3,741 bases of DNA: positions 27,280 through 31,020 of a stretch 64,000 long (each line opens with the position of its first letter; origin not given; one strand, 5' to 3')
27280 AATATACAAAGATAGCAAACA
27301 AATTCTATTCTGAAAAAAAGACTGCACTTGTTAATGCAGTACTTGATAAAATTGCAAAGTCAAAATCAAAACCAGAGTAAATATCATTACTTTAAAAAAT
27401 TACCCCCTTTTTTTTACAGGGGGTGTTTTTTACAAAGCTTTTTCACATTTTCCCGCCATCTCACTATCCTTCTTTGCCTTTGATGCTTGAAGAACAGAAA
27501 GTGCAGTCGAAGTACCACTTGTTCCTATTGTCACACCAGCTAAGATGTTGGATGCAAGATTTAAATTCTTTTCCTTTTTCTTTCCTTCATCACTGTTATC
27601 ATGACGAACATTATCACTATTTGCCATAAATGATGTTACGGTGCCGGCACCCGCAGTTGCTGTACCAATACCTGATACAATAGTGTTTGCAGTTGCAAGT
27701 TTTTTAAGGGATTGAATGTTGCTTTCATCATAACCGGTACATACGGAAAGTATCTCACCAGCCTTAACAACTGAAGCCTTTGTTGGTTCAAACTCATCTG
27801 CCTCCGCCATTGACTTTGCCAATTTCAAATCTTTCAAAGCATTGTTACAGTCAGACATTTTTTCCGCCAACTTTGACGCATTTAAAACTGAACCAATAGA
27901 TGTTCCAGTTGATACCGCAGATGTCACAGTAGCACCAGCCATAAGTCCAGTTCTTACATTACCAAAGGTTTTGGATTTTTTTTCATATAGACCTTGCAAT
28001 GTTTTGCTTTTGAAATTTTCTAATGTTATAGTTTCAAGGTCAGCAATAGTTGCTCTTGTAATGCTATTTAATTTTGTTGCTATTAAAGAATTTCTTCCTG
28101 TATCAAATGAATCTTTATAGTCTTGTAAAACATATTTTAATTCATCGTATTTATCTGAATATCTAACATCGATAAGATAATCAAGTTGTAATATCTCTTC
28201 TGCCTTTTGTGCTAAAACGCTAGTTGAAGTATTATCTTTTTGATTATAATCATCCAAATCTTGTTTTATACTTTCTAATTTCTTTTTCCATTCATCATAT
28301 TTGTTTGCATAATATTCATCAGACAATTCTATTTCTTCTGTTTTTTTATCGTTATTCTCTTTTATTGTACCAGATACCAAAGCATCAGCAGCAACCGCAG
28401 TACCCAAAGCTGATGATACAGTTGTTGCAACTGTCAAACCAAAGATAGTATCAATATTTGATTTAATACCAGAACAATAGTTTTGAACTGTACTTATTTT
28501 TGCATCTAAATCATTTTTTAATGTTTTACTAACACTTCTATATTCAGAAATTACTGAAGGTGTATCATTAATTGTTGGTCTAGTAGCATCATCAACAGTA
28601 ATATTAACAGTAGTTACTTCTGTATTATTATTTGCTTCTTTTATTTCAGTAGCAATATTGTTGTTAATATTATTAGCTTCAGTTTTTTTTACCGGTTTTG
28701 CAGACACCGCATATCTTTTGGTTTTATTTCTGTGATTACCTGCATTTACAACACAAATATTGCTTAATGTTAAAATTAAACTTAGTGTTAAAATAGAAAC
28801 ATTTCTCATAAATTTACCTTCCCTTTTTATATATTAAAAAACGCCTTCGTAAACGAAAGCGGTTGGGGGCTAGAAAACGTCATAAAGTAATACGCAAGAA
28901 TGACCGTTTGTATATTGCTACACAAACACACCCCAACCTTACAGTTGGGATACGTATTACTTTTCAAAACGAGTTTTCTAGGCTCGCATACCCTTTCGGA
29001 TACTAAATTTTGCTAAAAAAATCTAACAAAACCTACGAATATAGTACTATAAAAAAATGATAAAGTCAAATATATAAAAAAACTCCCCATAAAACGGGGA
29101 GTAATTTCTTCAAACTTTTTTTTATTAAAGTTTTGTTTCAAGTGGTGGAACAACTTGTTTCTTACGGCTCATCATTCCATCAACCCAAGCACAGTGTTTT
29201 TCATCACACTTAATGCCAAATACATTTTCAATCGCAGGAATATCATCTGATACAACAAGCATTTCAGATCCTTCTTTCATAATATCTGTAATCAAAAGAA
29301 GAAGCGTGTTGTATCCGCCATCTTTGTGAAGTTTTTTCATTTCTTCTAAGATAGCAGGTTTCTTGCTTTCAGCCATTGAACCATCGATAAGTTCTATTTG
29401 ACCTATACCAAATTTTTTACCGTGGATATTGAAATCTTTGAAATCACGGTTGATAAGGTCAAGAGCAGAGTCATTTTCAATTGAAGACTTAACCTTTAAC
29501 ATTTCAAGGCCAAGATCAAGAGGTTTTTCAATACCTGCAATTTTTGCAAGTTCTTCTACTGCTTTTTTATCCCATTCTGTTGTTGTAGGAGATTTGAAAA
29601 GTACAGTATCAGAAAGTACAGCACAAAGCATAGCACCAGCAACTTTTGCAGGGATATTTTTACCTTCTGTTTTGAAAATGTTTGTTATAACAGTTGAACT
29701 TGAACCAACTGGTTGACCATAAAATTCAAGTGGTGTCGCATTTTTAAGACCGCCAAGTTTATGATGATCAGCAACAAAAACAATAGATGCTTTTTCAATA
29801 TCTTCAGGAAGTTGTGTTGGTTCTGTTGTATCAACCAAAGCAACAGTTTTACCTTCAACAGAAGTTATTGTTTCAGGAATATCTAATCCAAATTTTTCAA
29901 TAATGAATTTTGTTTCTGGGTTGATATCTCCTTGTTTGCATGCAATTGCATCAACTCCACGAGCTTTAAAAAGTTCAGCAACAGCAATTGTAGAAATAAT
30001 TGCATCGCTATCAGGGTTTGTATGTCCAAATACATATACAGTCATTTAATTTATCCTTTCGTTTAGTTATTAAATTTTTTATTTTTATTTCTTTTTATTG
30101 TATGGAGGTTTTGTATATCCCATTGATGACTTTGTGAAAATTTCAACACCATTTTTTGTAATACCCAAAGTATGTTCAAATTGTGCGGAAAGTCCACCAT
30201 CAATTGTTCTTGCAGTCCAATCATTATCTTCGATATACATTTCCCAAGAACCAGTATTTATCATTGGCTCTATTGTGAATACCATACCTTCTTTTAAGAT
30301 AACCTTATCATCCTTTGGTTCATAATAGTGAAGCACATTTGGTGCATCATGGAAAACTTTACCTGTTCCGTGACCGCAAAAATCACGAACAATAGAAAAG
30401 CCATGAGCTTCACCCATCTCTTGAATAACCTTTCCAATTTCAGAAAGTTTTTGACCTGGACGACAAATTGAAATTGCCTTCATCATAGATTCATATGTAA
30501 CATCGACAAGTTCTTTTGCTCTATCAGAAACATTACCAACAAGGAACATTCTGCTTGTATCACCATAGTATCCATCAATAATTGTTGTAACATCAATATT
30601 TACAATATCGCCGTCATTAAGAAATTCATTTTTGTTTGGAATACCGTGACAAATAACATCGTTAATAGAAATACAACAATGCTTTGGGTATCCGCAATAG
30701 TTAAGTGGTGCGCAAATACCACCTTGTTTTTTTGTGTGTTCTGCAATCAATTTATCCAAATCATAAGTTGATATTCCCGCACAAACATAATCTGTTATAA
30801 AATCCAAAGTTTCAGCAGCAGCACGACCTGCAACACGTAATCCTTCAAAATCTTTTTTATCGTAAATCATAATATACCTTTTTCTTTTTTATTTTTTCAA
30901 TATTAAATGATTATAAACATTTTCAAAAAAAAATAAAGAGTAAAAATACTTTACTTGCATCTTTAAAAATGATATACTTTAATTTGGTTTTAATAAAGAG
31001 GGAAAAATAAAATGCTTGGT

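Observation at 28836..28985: GC-rich structured leader with mutually exclusive helices, then a terminator hairpin and U-tract just upstream of the surface-protein start codon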

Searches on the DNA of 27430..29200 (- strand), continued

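Call 81: search_dna_similar(query=window:28807-29070:-, collection=phages, mode=distant, max_evalue=0.01, max_rows=10)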
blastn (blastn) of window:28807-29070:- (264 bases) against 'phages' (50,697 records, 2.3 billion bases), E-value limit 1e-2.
No match.

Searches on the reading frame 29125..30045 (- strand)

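Call 11: search_protein_families(library=pfam, proteins=[window:29125-30045:-], max_evalue=0.01)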
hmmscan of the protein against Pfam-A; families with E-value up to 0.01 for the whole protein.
window:29125-30045:- (306 aa): 2 families
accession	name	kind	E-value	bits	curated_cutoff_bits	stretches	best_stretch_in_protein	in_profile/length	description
PF02833.19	DHHA2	-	6.8e-30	104.5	27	1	181-303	2-124/126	DHHA2 domain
PF01368.27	DHH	-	3.3e-18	66.6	28.1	1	2-142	1-124/125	DHH family, N-terminal domain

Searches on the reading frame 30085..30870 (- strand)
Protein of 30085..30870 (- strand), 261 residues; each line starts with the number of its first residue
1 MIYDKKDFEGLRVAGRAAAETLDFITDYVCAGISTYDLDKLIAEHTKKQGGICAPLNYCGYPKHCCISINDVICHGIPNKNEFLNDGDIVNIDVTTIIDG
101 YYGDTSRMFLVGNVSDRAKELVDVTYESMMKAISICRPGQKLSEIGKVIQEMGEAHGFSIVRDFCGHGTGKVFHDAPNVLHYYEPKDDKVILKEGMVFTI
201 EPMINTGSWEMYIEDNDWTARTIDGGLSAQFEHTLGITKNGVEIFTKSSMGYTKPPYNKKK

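Call 11: search_protein_families(library=pfam, proteins=[window:30085-30870:-], max_evalue=0.01)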
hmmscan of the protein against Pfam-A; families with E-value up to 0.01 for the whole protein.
window:30085-30870:- (261 aa): 1 family
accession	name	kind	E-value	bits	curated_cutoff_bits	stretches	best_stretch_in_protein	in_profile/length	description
PF00557.29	Peptidase_M24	-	2.1e-51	175.1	23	1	9-239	1-208/208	Metallopeptidase family M24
